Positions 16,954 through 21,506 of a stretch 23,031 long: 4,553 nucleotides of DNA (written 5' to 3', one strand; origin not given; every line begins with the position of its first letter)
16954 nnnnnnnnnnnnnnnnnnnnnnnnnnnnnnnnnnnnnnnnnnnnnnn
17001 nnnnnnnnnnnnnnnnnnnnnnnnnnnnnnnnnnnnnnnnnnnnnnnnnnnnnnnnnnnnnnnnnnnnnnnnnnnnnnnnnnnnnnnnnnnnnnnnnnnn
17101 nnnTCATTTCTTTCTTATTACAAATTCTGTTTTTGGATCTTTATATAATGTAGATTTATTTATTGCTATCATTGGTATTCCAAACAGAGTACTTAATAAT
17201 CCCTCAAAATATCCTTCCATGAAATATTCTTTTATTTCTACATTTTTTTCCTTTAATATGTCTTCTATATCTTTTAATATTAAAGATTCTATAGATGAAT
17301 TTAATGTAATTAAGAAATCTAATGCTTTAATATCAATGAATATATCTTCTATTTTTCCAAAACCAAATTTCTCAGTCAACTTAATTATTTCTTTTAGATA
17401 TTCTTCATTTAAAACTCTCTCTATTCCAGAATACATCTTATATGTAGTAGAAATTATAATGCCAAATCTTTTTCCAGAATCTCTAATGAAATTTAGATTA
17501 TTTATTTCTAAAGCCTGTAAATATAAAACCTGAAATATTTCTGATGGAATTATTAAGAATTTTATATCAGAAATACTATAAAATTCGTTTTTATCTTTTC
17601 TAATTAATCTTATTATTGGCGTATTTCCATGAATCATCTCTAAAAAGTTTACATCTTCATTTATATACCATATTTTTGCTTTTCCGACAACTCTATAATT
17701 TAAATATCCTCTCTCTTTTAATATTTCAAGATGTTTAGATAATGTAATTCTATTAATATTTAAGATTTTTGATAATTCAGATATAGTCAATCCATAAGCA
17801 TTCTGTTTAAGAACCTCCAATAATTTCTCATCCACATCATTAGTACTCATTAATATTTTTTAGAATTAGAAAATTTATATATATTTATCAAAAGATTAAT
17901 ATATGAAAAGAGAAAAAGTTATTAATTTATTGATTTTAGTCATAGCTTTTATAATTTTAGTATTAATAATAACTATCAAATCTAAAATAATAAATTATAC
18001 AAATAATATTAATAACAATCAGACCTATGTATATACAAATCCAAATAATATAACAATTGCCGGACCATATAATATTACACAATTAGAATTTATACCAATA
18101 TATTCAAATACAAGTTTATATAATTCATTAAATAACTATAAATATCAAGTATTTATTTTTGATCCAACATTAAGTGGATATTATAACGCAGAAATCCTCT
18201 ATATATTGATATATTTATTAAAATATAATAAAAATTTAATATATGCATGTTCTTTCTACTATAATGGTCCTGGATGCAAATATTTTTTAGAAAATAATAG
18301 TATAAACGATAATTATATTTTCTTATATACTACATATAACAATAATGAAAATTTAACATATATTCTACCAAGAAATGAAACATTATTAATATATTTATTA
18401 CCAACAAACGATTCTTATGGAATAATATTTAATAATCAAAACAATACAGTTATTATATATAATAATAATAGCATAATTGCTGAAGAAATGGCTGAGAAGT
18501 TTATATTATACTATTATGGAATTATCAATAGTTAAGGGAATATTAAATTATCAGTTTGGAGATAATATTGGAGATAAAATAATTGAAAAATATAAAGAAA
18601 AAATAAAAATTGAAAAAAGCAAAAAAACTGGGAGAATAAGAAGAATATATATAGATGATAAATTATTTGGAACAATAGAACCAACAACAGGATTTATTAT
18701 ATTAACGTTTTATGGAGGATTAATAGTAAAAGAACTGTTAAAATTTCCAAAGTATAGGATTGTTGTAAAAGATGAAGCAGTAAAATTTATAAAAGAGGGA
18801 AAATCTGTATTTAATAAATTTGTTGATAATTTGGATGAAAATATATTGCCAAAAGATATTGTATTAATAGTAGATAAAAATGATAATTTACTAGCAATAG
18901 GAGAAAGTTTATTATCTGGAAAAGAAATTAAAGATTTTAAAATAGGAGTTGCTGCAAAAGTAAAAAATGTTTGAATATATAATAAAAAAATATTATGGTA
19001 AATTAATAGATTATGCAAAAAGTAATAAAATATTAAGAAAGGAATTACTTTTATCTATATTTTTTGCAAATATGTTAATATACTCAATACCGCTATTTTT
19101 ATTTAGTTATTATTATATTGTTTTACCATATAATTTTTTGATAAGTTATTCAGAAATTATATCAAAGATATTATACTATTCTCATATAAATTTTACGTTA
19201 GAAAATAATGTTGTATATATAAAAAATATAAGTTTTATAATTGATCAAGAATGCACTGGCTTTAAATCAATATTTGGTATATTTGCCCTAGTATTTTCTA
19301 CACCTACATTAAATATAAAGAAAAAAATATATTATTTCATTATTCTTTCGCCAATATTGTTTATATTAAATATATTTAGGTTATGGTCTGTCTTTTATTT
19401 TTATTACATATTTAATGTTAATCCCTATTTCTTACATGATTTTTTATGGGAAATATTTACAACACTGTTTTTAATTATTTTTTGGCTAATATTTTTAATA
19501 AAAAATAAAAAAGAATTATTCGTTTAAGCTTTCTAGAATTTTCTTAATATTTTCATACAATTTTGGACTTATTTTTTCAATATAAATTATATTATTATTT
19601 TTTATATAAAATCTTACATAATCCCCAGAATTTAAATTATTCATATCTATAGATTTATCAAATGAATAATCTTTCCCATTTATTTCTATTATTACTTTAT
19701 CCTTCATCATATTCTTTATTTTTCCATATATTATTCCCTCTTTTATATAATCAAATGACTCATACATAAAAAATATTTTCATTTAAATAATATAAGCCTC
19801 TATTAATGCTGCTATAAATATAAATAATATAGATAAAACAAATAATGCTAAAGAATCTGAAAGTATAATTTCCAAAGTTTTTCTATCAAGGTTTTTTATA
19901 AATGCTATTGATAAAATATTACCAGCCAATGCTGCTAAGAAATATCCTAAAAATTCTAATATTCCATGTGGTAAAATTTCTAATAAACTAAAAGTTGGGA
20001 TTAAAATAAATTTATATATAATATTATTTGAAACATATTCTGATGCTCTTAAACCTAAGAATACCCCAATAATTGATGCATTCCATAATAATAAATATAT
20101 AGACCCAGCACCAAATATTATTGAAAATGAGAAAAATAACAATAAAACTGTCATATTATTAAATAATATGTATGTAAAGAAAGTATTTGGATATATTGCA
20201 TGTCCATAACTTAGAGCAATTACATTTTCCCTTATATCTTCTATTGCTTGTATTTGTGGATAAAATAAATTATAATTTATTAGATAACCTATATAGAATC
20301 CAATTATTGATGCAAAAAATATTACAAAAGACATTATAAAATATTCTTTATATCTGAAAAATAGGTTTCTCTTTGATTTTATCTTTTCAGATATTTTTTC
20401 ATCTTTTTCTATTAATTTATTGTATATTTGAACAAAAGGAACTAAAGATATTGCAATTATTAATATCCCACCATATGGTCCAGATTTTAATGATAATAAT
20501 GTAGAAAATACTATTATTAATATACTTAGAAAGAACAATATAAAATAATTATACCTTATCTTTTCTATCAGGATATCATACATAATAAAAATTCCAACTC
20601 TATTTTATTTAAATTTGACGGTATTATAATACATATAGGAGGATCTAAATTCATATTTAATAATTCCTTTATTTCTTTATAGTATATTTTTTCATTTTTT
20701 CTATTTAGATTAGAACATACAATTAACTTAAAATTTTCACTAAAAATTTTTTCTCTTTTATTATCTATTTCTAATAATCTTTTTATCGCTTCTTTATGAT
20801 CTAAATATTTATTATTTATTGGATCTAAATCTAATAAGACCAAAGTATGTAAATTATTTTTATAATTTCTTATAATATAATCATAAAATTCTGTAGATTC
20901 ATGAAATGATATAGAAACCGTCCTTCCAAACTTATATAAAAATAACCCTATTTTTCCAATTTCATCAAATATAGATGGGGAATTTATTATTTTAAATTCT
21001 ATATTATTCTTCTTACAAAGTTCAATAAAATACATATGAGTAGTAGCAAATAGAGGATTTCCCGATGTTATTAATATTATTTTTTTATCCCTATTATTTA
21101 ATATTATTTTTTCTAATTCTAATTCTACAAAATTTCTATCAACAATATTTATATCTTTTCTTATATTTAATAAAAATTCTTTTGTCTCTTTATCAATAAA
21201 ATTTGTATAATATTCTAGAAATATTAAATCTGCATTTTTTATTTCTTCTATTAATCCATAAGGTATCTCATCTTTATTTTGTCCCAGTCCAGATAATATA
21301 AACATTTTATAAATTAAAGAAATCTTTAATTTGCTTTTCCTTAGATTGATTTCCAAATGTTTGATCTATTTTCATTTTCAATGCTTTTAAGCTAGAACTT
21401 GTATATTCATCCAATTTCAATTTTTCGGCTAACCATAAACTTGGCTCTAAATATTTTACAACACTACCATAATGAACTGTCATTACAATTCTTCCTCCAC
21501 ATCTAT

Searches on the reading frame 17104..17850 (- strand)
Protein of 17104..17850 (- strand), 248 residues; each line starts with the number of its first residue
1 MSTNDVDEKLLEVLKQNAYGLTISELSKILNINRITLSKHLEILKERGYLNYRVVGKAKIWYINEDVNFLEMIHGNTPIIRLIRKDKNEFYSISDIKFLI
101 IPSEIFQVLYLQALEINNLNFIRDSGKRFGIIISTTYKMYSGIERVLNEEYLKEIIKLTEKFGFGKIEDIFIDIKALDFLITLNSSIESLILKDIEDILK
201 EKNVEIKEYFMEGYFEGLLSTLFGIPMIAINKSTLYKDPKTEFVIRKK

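Call 29: search_protein_families(library=pfam, proteins=[window:17104-17850:-], max_evalue=0.01)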
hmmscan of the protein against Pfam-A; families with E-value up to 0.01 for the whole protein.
window:17104-17850:- (248 aa): 9 families
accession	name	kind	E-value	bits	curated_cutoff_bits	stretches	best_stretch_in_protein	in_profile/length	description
PF08279.18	HTH_11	-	3.8e-07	30.3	25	1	8-59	3-51/55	HTH domain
PF13412.12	HTH_24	-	4.7e-07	29.7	21.9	1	4-50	2-47/48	Winged helix-turn-helix DNA-binding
PF01022.26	HTH_5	-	2.7e-06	27.6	22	1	21-52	16-47/47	Bacterial regulatory protein, arsR family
PF12802.13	MarR_2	-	0.0013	19.3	27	1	10-50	10-50/61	MarR family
PF13601.12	HTH_34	-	0.0025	18.4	27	1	11-55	6-49/80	Winged helix DNA-binding domain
PF12840.13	HTH_20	-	0.0026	18.2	27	1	20-48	18-46/51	Helix-turn-helix domain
PF01325.25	Fe_dep_repress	-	0.0029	18.2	26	0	23-53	25-55/60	Iron dependent repressor, N-terminal DNA binding domain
PF09339.16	HTH_IclR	-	0.0045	17.2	22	0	10-51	8-49/52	IclR helix-turn-helix domain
PF21248.3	SoFic-like_C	-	0.0083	16.7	27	0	10-64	21-73/76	Protein adenylyltransferase SoFic-like, C-terminal domain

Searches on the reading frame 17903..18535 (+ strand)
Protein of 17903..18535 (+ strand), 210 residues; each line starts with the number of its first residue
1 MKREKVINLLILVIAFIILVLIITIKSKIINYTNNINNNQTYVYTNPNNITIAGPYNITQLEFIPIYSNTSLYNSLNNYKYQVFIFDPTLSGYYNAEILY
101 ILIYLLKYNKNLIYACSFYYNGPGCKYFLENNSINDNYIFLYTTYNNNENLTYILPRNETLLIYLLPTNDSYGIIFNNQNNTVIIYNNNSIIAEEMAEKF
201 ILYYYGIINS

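Call 4: search_protein_families(library=pfam, proteins=[window:17903-18535:+], max_evalue=1)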
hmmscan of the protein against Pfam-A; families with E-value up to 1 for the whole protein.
window:17903-18535:+ (210 aa): 1 family
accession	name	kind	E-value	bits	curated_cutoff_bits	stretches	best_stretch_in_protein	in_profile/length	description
PF00895.25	ATP-synt_8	-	0.14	13.1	23.4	1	12-49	11-50/55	ATP synthase protein 8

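Call 5: search_protein_families(library=ncbifam, proteins=[window:17903-18535:+], max_evalue=1)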
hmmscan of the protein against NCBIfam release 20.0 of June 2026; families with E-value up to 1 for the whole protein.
window:17903-18535:+ (210 aa): 1 family
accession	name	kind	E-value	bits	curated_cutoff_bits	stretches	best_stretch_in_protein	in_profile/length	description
NF046105.1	TransRegNosR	equivalog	0.0089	14.4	1000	1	3-93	398-484/680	transcriptional regulator NosR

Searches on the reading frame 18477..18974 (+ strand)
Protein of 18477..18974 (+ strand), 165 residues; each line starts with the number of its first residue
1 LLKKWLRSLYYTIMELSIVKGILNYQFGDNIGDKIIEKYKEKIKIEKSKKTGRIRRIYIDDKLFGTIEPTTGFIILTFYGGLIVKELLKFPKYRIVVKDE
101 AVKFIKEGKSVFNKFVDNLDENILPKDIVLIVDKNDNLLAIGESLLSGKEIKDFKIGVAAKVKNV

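Call 29: search_protein_families(library=pfam, proteins=[window:18477-18974:+], max_evalue=0.01)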
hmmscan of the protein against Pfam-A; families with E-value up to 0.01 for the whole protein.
window:18477-18974:+ (165 aa): 2 families
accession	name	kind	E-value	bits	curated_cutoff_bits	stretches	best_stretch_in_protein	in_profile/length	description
PF01472.26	PUA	-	6.4e-19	68.1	24.8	1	94-165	2-73/74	PUA domain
PF14810.12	TGT_C2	-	9.1e-17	61.5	25.3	1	19-91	3-72/72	Patch-forming domain C2 of tRNA-guanine transglycosylase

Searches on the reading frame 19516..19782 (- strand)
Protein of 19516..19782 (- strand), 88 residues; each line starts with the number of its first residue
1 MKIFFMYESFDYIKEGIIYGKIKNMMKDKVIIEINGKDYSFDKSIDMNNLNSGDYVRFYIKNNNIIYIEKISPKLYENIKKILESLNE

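Call 29: search_protein_families(library=pfam, proteins=[window:19516-19782:-], max_evalue=0.01)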
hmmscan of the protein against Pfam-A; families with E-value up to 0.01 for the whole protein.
window:19516-19782:- (88 aa): 1 family
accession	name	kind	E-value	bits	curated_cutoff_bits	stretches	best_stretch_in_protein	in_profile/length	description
PF16674.11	UCH_N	-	0.0055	17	25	1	55-87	71-103/105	N-terminal of ubiquitin carboxyl-terminal hydrolase 37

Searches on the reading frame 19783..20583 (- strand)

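Call 29: search_protein_families(library=pfam, proteins=[window:19783-20583:-], max_evalue=0.01)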
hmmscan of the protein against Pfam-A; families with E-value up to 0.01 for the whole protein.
window:19783-20583:- (266 aa): 1 family
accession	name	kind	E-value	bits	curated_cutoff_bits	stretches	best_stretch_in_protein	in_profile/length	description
PF01944.22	SpoIIM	-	2.7e-16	60.4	26.9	1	88-265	3-161/163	Stage II sporulation protein M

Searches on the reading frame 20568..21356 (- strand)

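Call 29: search_protein_families(library=pfam, proteins=[window:20568-21356:-], max_evalue=0.01)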
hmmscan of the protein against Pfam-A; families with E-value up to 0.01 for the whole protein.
window:20568-21356:- (262 aa): 2 families
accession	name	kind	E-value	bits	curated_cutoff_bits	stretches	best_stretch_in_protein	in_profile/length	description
PF00590.25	TP_methylase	-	5.1e-11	43.3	27.8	1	27-232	11-211/212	Tetrapyrrole (Corrin/Porphyrin) Methylases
PF04055.27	Radical_SAM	-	0.0068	17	29.5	0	77-165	33-124/166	Radical SAM superfamily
